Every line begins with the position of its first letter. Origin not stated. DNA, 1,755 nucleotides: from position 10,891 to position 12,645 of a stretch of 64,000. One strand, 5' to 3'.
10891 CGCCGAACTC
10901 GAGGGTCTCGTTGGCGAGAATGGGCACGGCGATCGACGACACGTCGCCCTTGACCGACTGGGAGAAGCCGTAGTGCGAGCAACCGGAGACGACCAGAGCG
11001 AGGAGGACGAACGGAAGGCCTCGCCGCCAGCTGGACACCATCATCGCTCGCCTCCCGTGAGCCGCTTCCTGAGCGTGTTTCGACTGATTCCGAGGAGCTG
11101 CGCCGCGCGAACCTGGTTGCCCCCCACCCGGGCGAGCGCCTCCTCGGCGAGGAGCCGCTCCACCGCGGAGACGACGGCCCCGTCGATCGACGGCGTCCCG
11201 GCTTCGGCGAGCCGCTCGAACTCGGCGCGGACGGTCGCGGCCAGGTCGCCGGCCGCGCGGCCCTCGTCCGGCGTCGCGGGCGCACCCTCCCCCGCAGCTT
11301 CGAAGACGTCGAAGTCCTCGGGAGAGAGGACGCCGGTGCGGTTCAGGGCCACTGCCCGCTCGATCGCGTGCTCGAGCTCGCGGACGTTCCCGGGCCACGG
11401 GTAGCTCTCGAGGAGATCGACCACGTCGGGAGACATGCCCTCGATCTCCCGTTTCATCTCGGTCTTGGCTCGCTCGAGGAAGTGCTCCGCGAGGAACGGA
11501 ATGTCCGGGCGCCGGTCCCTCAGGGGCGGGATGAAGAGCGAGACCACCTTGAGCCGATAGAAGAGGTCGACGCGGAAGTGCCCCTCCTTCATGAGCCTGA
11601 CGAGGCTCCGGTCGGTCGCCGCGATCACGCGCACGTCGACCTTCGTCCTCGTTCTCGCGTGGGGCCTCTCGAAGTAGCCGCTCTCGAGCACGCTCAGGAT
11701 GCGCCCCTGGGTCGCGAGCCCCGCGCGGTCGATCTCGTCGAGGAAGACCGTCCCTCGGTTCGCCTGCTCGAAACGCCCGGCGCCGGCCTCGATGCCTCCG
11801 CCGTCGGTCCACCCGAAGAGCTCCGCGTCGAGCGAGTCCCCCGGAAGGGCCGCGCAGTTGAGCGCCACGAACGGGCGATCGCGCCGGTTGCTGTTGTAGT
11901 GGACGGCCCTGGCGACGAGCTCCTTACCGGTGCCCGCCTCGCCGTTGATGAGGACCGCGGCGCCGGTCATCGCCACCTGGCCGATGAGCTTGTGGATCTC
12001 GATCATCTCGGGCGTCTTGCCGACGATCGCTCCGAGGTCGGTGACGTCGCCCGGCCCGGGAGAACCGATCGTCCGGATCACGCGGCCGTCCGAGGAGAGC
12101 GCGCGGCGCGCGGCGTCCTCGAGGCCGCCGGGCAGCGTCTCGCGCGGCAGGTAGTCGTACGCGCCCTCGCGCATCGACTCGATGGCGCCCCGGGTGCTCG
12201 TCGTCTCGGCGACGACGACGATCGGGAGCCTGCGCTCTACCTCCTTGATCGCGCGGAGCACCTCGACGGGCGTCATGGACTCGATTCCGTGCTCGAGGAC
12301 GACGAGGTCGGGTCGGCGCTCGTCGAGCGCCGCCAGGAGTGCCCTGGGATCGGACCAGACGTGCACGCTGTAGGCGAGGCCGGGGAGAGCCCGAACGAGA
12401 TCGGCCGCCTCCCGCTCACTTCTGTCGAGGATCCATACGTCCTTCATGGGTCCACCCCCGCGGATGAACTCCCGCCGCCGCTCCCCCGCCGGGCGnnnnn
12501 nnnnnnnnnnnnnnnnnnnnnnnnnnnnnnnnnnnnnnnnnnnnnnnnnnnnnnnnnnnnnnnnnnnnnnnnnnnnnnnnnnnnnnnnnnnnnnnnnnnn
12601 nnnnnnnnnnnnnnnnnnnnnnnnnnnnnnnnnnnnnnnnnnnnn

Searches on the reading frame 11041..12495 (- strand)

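Call 72: search_protein_families(library=pfam, proteins=[window:11041-12495:-], max_evalue=0.00001)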
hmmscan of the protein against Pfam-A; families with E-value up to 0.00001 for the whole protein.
window:11041-12495:- (484 aa): 6 families
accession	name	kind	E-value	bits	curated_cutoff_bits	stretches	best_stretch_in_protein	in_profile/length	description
PF00158.32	Sigma54_activat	-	8.2e-50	169.2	20.2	1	157-320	1-167/168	Sigma-54 interaction domain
PF25601.1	AAA_lid_14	-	2.2e-24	85.5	27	1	326-396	1-71/87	AAA+ ATPase lid domain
PF14532.12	Sigma54_activ_2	-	4.1e-18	66.4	25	1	158-325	1-138/138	Sigma-54 interaction domain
PF02954.25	HTH_8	-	9.3e-11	41.7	22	1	445-479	5-39/42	Bacterial regulatory protein, Fis family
PF00072.30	Response_reg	-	6.3e-10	39.7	30.2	1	32-120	13-101/111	Response regulator receiver domain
PF07728.20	AAA_5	-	4.3e-06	27.2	22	0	181-295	2-122/139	AAA domain (dynein-related subfamily)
